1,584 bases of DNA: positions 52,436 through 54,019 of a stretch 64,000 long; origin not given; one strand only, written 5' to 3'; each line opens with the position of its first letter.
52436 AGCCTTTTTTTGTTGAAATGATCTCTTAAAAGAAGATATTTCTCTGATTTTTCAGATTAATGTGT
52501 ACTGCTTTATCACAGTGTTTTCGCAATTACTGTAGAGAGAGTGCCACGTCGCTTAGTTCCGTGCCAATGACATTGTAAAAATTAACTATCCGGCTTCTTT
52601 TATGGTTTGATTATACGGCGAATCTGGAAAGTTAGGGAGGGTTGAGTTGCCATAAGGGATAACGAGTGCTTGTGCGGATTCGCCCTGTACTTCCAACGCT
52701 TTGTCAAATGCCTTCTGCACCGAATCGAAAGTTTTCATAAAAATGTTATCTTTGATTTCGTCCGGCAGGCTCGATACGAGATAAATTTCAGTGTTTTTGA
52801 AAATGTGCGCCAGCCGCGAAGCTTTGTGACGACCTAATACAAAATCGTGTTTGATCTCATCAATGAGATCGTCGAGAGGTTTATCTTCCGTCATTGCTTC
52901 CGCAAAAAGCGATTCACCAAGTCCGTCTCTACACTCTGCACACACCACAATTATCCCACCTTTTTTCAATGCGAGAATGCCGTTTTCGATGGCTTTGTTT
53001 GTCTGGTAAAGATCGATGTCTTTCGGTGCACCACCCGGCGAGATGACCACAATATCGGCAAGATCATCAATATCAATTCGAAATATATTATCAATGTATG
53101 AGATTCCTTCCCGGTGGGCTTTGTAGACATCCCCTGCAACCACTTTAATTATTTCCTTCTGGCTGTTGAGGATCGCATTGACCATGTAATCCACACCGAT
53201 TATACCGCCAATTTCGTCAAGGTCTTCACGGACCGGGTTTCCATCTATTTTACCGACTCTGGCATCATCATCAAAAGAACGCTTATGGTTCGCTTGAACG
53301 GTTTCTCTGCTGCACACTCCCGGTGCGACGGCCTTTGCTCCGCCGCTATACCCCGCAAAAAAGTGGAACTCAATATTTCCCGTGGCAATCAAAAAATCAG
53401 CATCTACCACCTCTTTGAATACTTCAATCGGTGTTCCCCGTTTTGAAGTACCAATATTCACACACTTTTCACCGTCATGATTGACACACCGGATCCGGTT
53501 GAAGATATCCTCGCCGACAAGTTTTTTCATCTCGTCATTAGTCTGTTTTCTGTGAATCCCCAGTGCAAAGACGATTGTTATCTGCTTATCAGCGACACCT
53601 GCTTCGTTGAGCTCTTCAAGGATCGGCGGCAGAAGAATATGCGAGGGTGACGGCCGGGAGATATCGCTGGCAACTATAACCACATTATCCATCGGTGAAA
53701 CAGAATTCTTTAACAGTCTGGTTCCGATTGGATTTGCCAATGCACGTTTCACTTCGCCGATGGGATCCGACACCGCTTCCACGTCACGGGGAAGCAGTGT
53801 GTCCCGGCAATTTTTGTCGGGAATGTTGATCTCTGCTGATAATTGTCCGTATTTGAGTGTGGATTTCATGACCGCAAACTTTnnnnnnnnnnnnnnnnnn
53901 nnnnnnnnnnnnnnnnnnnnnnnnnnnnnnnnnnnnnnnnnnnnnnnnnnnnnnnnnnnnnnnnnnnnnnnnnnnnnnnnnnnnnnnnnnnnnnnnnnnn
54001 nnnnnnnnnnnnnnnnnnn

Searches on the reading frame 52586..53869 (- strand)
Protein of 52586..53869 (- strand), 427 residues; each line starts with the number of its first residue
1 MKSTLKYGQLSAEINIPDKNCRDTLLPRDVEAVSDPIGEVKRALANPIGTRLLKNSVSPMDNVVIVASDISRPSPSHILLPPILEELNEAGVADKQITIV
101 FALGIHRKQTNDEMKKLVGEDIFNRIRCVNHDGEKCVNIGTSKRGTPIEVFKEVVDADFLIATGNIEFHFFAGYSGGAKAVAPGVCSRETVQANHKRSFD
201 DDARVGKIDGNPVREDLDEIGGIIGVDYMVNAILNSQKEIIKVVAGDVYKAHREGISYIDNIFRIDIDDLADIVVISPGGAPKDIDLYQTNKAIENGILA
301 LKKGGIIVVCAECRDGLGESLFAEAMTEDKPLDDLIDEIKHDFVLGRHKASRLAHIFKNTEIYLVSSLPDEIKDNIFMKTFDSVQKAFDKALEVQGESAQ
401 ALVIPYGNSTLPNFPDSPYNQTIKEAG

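Call 3: search_protein_families(library=pfam, proteins=[window:52586-53869:-], max_evalue=0.01)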
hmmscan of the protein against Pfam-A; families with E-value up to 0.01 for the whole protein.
window:52586-53869:- (427 aa): 3 families
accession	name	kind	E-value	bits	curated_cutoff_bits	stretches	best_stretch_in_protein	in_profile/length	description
PF09861.14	Lar_N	-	7.9e-73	244.4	23.3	1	7-203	1-201/204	Lactate racemase N-terminal domain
PF21113.2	LarA_C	-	4.4e-20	72.6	25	1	271-409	6-149/152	Lactate racemase C-terminal domain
PF04015.17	DUF362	-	2.1e-05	25.1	24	1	83-215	26-142/200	Domain of unknown function (DUF362)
